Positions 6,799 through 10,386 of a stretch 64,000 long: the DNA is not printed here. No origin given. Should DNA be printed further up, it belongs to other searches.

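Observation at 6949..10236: Highly divergent SecA paralogue with insertions and no zinc tail, without SecY2 or accessory Sec genes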

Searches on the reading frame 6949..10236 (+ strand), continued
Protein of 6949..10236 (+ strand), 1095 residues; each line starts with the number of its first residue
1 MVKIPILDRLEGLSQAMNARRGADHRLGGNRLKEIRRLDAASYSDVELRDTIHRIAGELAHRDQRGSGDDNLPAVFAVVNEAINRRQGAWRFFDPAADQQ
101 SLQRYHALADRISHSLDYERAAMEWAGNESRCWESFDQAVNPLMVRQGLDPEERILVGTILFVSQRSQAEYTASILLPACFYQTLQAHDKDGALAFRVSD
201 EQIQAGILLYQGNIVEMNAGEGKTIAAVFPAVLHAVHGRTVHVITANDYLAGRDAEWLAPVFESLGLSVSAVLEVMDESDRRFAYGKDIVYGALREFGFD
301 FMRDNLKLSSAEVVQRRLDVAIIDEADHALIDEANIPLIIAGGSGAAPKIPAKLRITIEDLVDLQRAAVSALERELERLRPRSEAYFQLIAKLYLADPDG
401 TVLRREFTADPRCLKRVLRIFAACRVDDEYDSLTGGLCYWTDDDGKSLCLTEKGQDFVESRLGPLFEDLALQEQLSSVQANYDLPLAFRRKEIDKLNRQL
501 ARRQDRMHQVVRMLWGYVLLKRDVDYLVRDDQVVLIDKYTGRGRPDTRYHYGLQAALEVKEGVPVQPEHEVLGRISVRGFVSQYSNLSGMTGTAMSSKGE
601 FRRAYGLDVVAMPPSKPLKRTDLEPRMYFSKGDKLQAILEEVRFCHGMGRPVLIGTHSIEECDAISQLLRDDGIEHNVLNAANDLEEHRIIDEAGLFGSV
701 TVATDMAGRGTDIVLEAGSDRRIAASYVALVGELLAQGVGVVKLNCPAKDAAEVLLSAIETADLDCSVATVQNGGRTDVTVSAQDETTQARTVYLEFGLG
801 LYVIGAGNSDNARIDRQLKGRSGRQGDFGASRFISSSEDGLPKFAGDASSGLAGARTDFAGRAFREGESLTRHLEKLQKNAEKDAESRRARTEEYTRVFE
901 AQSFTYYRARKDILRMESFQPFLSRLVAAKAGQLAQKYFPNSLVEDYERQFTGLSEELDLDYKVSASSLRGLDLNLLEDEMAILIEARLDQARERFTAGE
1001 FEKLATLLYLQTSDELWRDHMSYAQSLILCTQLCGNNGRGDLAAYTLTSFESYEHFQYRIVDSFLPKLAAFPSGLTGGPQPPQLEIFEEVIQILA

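Call 12: search_solved_structures(query=window:6949-10236:+, max_evalue=1e-20, show_alignments=2)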
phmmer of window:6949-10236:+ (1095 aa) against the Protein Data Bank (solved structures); distinct sequences matched with E-value up to 1e-20: 24.
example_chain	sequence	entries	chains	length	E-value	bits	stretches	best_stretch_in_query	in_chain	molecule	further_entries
2fsf_A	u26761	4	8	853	4.1e-111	375.7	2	507-725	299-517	Preprotein translocase secA subunit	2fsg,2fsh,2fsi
2vda_A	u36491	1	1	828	4.3e-111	375.6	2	507-725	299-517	TRANSLOCASE SUBUNIT SECA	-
6gox_A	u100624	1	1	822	4.6e-111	375.5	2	507-725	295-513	Protein translocase subunit SecA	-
6s0k_h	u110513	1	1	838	5e-111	375.4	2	507-725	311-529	Protein translocase subunit SecA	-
6t4h_A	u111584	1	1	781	1.3e-110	374.1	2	506-720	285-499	Protein translocase subunit SecA 2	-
6sxh_A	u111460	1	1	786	1.3e-110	374.1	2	506-720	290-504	Protein translocase subunit SecA 2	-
8ya0_A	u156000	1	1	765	1.1e-108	367.7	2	508-718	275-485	Protein translocase subunit SecA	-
2ibm_A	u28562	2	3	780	1.2e-108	367.5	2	508-718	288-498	Preprotein translocase secA subunit | Protein translocase subunit SecA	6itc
3dl8_A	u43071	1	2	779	1.2e-108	367.5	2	508-718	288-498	Protein translocase subunit secA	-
3jv2_A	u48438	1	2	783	1.2e-108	367.5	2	508-718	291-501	Protein translocase subunit SecA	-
7xha_A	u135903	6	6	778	1.4e-108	367.4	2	508-718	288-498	Protein translocase subunit SecA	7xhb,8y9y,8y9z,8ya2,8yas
1m6n_A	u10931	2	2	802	1.4e-108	367.4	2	508-718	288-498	Preprotein translocase secA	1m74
1tf2_A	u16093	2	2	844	1.8e-108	367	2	508-718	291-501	Preprotein translocase secA subunit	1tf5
3iqm_A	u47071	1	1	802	3.4e-108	366.1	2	508-718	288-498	Protein translocase subunit secA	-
5eul_A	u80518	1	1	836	8.1e-108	364.8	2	508-718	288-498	Protein translocase subunit SecA, Insertion Peptide Chimera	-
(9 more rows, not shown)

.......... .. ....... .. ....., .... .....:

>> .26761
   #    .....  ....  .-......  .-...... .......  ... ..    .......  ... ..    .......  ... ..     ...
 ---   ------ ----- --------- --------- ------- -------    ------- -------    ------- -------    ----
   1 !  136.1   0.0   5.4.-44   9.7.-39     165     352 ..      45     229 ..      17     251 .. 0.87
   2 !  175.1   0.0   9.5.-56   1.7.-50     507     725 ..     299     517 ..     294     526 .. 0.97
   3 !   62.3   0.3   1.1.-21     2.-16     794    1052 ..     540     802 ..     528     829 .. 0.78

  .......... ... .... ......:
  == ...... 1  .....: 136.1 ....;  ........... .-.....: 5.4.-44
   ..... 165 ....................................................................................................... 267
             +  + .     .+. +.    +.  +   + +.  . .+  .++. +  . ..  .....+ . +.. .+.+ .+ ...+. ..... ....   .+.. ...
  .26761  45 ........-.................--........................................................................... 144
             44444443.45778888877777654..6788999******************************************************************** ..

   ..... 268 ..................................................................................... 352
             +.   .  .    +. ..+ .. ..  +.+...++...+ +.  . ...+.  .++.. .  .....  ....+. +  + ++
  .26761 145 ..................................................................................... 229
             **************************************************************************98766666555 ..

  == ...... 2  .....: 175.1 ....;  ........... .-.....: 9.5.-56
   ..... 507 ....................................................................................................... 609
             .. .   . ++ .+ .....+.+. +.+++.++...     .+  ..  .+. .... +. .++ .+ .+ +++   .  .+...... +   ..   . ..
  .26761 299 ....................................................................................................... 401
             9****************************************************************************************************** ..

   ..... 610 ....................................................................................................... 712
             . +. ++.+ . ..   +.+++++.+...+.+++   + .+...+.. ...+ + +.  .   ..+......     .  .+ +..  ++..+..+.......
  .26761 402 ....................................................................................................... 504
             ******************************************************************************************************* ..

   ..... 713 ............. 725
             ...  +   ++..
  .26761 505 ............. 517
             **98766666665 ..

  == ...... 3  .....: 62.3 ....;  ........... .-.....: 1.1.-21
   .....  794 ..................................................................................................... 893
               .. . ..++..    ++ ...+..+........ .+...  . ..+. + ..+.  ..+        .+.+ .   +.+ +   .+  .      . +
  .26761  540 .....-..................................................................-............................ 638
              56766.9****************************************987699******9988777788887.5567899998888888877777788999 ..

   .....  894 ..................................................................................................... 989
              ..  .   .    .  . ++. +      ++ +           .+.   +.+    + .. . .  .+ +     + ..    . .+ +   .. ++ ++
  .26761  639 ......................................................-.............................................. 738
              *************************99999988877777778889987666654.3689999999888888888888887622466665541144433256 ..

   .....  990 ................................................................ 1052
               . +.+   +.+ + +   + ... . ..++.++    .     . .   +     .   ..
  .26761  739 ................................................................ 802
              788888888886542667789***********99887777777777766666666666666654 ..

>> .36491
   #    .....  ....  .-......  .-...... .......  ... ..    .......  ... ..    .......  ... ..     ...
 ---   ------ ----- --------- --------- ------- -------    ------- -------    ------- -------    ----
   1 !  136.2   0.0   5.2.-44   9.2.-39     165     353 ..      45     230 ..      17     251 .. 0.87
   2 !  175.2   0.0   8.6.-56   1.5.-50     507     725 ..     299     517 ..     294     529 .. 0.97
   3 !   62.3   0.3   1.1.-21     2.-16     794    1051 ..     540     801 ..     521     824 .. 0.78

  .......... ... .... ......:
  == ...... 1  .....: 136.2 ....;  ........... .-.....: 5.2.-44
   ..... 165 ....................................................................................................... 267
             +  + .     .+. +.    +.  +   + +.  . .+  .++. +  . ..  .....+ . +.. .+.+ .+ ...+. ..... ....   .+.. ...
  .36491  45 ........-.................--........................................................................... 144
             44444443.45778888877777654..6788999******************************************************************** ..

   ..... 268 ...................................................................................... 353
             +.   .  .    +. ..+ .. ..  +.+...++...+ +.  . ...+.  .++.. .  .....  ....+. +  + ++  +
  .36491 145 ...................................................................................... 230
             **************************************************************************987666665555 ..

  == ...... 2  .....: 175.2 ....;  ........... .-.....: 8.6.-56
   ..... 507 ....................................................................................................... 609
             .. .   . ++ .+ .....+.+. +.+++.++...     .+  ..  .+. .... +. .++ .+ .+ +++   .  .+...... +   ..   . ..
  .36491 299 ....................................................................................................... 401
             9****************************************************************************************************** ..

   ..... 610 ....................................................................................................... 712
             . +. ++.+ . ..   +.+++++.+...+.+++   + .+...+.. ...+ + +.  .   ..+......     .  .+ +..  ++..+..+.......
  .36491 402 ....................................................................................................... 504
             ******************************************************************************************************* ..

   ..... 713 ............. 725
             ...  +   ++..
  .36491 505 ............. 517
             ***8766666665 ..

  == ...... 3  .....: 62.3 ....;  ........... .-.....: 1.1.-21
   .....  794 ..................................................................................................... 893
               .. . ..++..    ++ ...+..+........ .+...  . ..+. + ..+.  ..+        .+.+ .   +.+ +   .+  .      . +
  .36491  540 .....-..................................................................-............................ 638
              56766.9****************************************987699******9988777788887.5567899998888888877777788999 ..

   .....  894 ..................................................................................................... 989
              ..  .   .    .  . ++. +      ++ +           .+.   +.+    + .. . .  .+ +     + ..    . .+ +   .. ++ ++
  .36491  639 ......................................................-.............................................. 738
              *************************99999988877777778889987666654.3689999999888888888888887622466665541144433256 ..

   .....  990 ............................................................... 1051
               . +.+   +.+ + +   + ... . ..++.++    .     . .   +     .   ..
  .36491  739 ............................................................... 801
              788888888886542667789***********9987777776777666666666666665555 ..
